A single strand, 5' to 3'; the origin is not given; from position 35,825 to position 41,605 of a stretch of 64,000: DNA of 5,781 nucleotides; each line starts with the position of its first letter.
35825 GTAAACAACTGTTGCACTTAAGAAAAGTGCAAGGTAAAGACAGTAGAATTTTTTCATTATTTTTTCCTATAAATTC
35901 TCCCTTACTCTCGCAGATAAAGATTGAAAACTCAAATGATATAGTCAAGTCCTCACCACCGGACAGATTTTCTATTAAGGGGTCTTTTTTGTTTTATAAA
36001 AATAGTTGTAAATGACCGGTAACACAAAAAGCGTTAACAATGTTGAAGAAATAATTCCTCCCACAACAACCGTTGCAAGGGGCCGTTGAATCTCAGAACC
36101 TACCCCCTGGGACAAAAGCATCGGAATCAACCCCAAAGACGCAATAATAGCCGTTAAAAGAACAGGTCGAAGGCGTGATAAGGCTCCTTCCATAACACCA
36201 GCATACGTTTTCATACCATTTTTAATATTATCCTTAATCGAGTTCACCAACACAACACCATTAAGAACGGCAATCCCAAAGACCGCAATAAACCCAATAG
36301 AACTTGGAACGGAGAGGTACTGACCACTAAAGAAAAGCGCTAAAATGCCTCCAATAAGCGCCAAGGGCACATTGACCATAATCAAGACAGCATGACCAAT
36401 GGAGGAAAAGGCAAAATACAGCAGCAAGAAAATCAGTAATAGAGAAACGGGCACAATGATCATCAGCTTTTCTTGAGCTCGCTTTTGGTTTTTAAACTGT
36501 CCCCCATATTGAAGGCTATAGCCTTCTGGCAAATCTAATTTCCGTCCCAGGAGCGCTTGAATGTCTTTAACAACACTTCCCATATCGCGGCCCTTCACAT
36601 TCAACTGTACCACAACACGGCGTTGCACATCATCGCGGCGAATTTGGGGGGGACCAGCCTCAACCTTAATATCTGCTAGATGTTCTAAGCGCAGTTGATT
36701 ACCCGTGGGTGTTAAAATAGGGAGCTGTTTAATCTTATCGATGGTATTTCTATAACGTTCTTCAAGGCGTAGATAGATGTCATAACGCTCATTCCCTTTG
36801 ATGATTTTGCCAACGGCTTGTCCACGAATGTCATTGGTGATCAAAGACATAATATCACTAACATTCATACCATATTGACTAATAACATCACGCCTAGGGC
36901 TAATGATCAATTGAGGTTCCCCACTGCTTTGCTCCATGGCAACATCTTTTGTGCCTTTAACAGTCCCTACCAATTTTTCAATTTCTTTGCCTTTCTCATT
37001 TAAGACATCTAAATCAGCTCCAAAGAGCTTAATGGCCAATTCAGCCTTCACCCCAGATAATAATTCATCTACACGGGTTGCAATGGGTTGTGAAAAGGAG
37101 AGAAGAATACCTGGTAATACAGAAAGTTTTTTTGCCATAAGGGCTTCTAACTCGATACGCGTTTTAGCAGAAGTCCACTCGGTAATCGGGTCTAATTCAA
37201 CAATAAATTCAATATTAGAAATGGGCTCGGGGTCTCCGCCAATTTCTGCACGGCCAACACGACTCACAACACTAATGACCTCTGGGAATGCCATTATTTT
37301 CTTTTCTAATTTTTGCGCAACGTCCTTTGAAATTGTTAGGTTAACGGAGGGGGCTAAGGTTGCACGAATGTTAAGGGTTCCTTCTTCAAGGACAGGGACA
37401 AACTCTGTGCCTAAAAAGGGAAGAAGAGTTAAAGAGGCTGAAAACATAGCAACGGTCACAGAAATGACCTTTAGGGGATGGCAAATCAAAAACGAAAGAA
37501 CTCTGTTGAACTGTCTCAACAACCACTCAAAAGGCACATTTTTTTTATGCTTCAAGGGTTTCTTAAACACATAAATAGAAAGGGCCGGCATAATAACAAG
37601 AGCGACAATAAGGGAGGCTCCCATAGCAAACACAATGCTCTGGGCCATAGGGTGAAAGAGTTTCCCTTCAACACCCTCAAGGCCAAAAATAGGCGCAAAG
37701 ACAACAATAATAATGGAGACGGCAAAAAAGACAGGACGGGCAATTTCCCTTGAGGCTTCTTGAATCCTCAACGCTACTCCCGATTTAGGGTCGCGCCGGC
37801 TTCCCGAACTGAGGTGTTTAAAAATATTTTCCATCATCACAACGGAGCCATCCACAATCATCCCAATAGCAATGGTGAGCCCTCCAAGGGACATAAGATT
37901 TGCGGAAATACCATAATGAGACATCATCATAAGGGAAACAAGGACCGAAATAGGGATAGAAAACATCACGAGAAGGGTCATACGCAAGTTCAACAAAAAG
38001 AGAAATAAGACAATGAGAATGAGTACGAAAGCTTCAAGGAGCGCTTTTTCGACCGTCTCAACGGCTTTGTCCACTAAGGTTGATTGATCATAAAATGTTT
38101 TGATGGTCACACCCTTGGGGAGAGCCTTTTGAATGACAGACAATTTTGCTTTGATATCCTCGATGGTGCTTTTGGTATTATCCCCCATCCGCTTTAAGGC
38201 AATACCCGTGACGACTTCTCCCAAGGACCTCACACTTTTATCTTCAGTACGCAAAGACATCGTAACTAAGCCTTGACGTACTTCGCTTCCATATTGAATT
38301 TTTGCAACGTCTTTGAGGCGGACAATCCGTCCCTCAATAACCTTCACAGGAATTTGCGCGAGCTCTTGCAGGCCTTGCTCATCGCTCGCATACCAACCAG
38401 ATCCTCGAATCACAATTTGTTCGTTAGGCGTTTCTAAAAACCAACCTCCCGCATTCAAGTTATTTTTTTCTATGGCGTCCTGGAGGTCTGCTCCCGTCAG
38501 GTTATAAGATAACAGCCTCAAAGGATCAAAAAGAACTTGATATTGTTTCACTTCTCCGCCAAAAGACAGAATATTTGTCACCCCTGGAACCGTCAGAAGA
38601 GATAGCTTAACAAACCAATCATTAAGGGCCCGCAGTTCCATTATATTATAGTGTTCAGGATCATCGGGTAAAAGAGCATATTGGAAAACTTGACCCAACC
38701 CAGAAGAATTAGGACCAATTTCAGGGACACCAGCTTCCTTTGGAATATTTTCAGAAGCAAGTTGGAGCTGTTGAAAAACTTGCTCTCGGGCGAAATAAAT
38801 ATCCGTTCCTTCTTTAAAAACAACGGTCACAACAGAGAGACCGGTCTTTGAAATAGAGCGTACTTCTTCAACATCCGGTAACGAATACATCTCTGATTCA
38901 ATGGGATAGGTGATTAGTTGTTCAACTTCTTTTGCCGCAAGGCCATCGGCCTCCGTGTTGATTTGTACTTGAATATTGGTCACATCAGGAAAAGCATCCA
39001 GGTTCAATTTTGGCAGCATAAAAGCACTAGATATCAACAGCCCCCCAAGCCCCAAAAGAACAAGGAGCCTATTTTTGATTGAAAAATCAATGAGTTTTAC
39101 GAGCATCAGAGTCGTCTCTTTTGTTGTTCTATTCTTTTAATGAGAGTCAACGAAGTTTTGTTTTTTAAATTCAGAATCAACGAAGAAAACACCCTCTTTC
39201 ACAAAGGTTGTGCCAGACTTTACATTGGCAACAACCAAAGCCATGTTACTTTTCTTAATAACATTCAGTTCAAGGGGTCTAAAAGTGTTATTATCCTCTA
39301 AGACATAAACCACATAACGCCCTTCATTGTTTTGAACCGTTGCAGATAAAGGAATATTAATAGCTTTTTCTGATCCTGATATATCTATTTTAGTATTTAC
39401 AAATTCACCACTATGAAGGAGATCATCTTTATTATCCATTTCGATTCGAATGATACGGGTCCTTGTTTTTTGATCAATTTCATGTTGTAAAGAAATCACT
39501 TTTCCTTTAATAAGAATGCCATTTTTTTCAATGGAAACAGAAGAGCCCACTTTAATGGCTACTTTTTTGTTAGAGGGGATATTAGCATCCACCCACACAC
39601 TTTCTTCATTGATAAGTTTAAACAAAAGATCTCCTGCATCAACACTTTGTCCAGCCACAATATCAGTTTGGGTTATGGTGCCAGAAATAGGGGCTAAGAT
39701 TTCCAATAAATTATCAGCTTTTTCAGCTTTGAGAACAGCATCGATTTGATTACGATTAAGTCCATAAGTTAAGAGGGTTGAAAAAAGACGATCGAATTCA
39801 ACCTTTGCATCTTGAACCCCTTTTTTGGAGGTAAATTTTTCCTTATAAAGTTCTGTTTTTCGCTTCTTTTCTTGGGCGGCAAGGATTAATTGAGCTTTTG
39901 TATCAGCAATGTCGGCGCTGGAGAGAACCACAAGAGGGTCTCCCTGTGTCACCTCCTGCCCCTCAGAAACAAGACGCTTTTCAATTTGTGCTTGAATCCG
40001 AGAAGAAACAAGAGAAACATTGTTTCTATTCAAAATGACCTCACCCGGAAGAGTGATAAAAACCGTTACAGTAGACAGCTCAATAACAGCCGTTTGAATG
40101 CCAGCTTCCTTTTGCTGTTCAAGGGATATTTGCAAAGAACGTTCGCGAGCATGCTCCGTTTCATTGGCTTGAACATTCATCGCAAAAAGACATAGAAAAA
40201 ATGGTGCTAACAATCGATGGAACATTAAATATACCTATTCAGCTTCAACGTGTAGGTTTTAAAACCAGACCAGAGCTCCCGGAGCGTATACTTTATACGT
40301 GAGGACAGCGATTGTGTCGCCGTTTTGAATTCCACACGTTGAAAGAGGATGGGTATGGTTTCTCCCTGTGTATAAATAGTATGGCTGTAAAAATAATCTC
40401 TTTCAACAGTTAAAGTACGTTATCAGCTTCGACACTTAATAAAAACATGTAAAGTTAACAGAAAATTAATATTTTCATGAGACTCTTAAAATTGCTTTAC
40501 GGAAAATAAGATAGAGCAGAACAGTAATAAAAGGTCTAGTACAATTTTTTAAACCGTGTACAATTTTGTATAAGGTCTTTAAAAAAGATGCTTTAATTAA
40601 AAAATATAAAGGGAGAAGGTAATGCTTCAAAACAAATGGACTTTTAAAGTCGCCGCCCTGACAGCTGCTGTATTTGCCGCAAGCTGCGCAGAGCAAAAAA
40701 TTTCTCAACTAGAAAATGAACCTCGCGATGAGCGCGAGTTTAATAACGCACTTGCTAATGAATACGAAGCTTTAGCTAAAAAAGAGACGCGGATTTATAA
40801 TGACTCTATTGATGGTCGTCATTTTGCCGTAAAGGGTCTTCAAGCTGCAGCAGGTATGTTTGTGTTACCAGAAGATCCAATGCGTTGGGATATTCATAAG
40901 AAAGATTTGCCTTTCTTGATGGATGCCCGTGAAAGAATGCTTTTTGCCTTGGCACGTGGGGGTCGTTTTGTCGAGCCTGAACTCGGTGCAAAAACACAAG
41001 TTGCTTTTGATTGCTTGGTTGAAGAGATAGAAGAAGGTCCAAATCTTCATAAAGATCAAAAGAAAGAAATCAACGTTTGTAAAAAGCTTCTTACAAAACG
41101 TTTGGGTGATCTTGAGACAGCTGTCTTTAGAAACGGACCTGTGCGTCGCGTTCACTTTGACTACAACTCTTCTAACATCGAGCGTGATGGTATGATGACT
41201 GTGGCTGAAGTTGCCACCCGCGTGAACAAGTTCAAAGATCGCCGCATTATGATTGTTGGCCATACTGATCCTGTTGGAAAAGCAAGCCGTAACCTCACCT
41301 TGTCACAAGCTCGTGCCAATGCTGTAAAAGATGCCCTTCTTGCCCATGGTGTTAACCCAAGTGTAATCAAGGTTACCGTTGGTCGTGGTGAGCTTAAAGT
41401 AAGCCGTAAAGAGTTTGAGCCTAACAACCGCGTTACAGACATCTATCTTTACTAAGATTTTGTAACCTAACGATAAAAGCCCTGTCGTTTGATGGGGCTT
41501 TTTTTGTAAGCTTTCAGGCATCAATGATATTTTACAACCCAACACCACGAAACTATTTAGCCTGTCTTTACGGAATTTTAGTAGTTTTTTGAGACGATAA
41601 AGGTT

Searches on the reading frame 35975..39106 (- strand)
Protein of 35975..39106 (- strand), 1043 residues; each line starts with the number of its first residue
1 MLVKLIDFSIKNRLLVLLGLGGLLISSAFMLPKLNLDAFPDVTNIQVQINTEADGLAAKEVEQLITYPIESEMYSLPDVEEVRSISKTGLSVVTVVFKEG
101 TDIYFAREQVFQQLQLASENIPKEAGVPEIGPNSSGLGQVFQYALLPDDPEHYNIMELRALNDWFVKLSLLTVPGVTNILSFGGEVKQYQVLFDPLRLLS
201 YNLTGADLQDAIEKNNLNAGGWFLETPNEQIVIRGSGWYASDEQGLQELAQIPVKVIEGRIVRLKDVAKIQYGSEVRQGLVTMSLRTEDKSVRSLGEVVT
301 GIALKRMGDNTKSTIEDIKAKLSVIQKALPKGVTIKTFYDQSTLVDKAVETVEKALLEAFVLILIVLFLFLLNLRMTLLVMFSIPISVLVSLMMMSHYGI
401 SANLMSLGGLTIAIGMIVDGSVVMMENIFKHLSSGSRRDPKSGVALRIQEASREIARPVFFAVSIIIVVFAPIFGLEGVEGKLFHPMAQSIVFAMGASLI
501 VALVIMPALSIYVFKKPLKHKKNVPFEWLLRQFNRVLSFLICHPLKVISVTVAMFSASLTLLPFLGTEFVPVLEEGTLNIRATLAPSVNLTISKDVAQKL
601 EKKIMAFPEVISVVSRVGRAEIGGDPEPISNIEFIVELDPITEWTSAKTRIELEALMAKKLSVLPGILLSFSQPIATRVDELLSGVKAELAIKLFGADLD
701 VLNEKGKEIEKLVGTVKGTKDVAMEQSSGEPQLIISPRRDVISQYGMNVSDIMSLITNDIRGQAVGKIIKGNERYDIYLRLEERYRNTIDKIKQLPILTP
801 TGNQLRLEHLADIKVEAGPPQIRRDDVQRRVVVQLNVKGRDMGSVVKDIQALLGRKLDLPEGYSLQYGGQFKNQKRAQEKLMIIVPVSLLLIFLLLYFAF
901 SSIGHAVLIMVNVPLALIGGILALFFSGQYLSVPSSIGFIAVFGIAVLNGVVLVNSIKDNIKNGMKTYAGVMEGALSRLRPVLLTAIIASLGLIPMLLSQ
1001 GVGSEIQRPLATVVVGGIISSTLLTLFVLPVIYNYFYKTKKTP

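Call 72: search_protein_families(library=pfam, proteins=[window:35975-39106:-], max_evalue=1e-8)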
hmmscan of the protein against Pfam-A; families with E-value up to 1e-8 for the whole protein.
window:35975-39106:- (1043 aa): 1 family
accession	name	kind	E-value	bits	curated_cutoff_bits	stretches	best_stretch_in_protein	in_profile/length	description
PF00873.25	ACR_tran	-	2.5e-271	903.2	28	1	6-1035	2-1019/1021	AcrB/AcrD/AcrF family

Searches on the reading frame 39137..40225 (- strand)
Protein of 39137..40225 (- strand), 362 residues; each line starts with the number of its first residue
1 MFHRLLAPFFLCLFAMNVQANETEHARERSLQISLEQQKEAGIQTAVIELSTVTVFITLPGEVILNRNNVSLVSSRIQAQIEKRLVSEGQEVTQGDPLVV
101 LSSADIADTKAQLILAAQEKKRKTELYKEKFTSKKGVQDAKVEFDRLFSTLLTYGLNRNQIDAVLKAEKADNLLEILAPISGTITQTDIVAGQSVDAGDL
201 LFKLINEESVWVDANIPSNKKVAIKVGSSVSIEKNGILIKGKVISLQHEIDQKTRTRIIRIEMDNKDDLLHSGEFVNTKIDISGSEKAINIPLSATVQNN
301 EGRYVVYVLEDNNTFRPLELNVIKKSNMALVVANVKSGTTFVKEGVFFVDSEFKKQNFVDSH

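Call 18: search_protein_families(library=pfam, proteins=[window:39137-40225:-])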
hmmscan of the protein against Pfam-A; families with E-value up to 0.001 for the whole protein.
window:39137-40225:- (362 aa): 5 families
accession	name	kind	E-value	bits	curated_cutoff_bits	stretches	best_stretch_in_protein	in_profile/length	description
PF16576.10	HlyD_D23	-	3.2e-37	128.3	30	1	56-276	5-214/214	Barrel-sandwich domain of CusB or HlyD membrane-fusion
PF13437.12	HlyD_3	-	1.1e-16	61.9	22.2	1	176-273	2-106/106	HlyD family secretion protein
PF13533.13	Biotin_lipoyl_2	-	2.9e-08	33.8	29.8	0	73-101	3-31/32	Biotin-lipoyl like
PF12700.13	HlyD_2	-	3.8e-07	29.6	25.1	1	188-324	245-377/416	HlyD family secretion protein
PF00364.28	Biotin_lipoyl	-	4.8e-07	29.9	22.1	0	159-204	30-73/73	Biotin-requiring enzyme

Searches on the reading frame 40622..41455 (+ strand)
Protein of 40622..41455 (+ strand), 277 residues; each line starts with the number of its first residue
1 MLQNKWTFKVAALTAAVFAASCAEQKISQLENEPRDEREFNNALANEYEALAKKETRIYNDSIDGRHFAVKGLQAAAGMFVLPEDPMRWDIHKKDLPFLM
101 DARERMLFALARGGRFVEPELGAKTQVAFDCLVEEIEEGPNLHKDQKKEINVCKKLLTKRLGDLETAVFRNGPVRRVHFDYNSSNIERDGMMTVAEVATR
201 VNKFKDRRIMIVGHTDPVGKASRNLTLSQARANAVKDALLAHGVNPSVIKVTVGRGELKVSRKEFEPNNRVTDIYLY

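Call 72: search_protein_families(library=pfam, proteins=[window:40622-41455:+], max_evalue=1e-8)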
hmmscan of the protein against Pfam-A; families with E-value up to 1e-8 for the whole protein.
window:40622-41455:+ (277 aa): 1 family
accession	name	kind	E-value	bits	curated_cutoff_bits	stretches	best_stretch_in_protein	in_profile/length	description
PF00691.25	OmpA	-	1.4e-16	61.1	27.2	1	179-263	2-87/98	OmpA family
